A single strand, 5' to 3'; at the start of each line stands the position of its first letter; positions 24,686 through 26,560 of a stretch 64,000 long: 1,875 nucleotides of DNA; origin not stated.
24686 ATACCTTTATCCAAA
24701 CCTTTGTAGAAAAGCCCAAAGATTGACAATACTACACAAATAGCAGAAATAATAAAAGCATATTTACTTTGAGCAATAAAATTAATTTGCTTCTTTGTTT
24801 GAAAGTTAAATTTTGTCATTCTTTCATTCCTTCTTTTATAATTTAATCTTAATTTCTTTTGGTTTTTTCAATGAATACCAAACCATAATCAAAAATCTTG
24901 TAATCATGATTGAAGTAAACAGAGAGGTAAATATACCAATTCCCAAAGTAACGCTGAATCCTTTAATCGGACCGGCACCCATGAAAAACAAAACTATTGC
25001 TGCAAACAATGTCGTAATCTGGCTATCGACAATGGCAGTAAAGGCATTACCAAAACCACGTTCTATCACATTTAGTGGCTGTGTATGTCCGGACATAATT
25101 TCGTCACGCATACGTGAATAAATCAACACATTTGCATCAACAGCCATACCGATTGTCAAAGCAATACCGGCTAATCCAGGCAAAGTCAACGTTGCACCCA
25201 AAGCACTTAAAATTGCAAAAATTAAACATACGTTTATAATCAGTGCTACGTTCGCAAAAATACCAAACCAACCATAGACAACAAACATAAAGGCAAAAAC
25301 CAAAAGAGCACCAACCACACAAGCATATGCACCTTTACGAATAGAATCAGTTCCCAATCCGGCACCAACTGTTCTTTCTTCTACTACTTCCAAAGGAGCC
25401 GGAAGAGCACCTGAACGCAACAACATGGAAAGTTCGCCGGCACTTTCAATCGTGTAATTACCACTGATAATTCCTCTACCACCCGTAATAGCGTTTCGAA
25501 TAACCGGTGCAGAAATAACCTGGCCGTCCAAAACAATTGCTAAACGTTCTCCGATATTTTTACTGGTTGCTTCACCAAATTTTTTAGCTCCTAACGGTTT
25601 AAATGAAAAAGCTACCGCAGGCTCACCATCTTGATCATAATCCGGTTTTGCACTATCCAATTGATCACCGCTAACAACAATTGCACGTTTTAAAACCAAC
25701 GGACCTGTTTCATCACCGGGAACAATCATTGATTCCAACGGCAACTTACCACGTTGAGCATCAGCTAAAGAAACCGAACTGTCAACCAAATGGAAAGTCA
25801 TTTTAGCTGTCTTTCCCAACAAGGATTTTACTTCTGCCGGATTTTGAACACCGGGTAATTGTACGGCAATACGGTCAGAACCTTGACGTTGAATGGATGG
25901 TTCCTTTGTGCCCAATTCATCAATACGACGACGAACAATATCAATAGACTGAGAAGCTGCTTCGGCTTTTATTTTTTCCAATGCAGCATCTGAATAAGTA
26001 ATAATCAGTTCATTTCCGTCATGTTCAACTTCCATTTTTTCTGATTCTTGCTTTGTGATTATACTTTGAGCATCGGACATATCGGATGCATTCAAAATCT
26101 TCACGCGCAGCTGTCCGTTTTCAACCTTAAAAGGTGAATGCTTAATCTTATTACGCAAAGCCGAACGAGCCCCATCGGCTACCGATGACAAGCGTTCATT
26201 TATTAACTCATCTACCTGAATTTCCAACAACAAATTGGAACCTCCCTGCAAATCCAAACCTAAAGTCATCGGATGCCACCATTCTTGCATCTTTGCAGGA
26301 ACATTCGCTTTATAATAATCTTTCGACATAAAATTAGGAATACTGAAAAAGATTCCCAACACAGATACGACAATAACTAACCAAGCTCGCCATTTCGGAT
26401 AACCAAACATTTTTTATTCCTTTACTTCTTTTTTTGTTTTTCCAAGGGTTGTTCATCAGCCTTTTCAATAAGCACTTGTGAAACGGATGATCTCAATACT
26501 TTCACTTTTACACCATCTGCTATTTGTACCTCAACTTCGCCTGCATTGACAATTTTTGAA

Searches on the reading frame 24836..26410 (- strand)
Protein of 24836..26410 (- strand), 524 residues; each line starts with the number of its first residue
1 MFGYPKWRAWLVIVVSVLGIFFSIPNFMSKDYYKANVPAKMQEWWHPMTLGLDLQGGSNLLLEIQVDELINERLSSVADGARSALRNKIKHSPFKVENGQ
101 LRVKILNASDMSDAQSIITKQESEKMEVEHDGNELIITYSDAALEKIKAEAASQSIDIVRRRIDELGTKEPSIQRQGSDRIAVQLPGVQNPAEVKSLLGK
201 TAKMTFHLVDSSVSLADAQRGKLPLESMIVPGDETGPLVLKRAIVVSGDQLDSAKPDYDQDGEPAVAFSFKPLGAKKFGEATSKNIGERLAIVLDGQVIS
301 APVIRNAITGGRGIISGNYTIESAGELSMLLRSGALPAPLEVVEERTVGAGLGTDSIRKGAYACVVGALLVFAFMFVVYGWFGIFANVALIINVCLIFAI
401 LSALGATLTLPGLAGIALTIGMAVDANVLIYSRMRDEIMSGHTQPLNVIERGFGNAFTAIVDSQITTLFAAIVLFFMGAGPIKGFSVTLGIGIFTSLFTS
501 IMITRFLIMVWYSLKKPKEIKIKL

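Call 22: find_encoding_contigs(protein=window:24836-26410:-, flank=10000, max_places=10)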
Protein window:24836-26410:- (524 aa): 4 contigs read that carry it; 3 places shown.
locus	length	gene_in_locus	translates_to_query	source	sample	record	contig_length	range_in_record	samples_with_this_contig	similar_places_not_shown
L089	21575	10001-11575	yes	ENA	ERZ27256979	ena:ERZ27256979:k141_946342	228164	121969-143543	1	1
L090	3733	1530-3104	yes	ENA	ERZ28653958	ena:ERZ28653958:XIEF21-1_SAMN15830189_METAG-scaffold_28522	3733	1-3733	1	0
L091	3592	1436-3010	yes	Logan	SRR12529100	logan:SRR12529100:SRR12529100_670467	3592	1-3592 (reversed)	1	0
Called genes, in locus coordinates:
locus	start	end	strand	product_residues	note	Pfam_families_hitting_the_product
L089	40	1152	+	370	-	PF13458:Peripla_BP_6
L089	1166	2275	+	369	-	PF13433:Peripla_BP_5 (weak), PF13458:Peripla_BP_6, PF01094:ANF_receptor (faint)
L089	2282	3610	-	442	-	PF01134:GIDA, PF13450:NAD_binding_8 (weak)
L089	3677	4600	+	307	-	PF08238:Sel1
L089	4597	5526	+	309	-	PF01207:Dus, PF01680:SOR_SNZ (faint)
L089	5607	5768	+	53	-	PF02954:HTH_8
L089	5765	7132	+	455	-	PF02254:TrkA_N, PF03435:Sacchrp_dh_NADP (faint), PF03807:F420_oxidored (faint), PF13241:NAD_binding_7 (faint), PF13460:NAD_binding_10 (faint), PF02254:TrkA_N, PF02080:TrkA_C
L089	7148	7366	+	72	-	PF17209:Hfq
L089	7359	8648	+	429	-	PF13167:GTP-bdg_N, PF16360:GTP-bdg_M, PF01926:MMR_HSR1, PF19275:HflX_C (weak)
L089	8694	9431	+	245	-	-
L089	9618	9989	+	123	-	PF02699:YajC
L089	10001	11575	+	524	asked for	PF21760:SecD_1st, PF22599:SecDF_P1_head, PF02355:SecD_SecF_C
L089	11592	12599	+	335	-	PF00873:ACR_tran (weak), PF02355:SecD_SecF_C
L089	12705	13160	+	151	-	PF04138:GtrA_DPMS_TM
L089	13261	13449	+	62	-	-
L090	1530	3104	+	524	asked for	PF21760:SecD_1st, PF22599:SecDF_P1_head, PF02355:SecD_SecF_C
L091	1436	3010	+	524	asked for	PF21760:SecD_1st, PF22599:SecDF_P1_head, PF02355:SecD_SecF_C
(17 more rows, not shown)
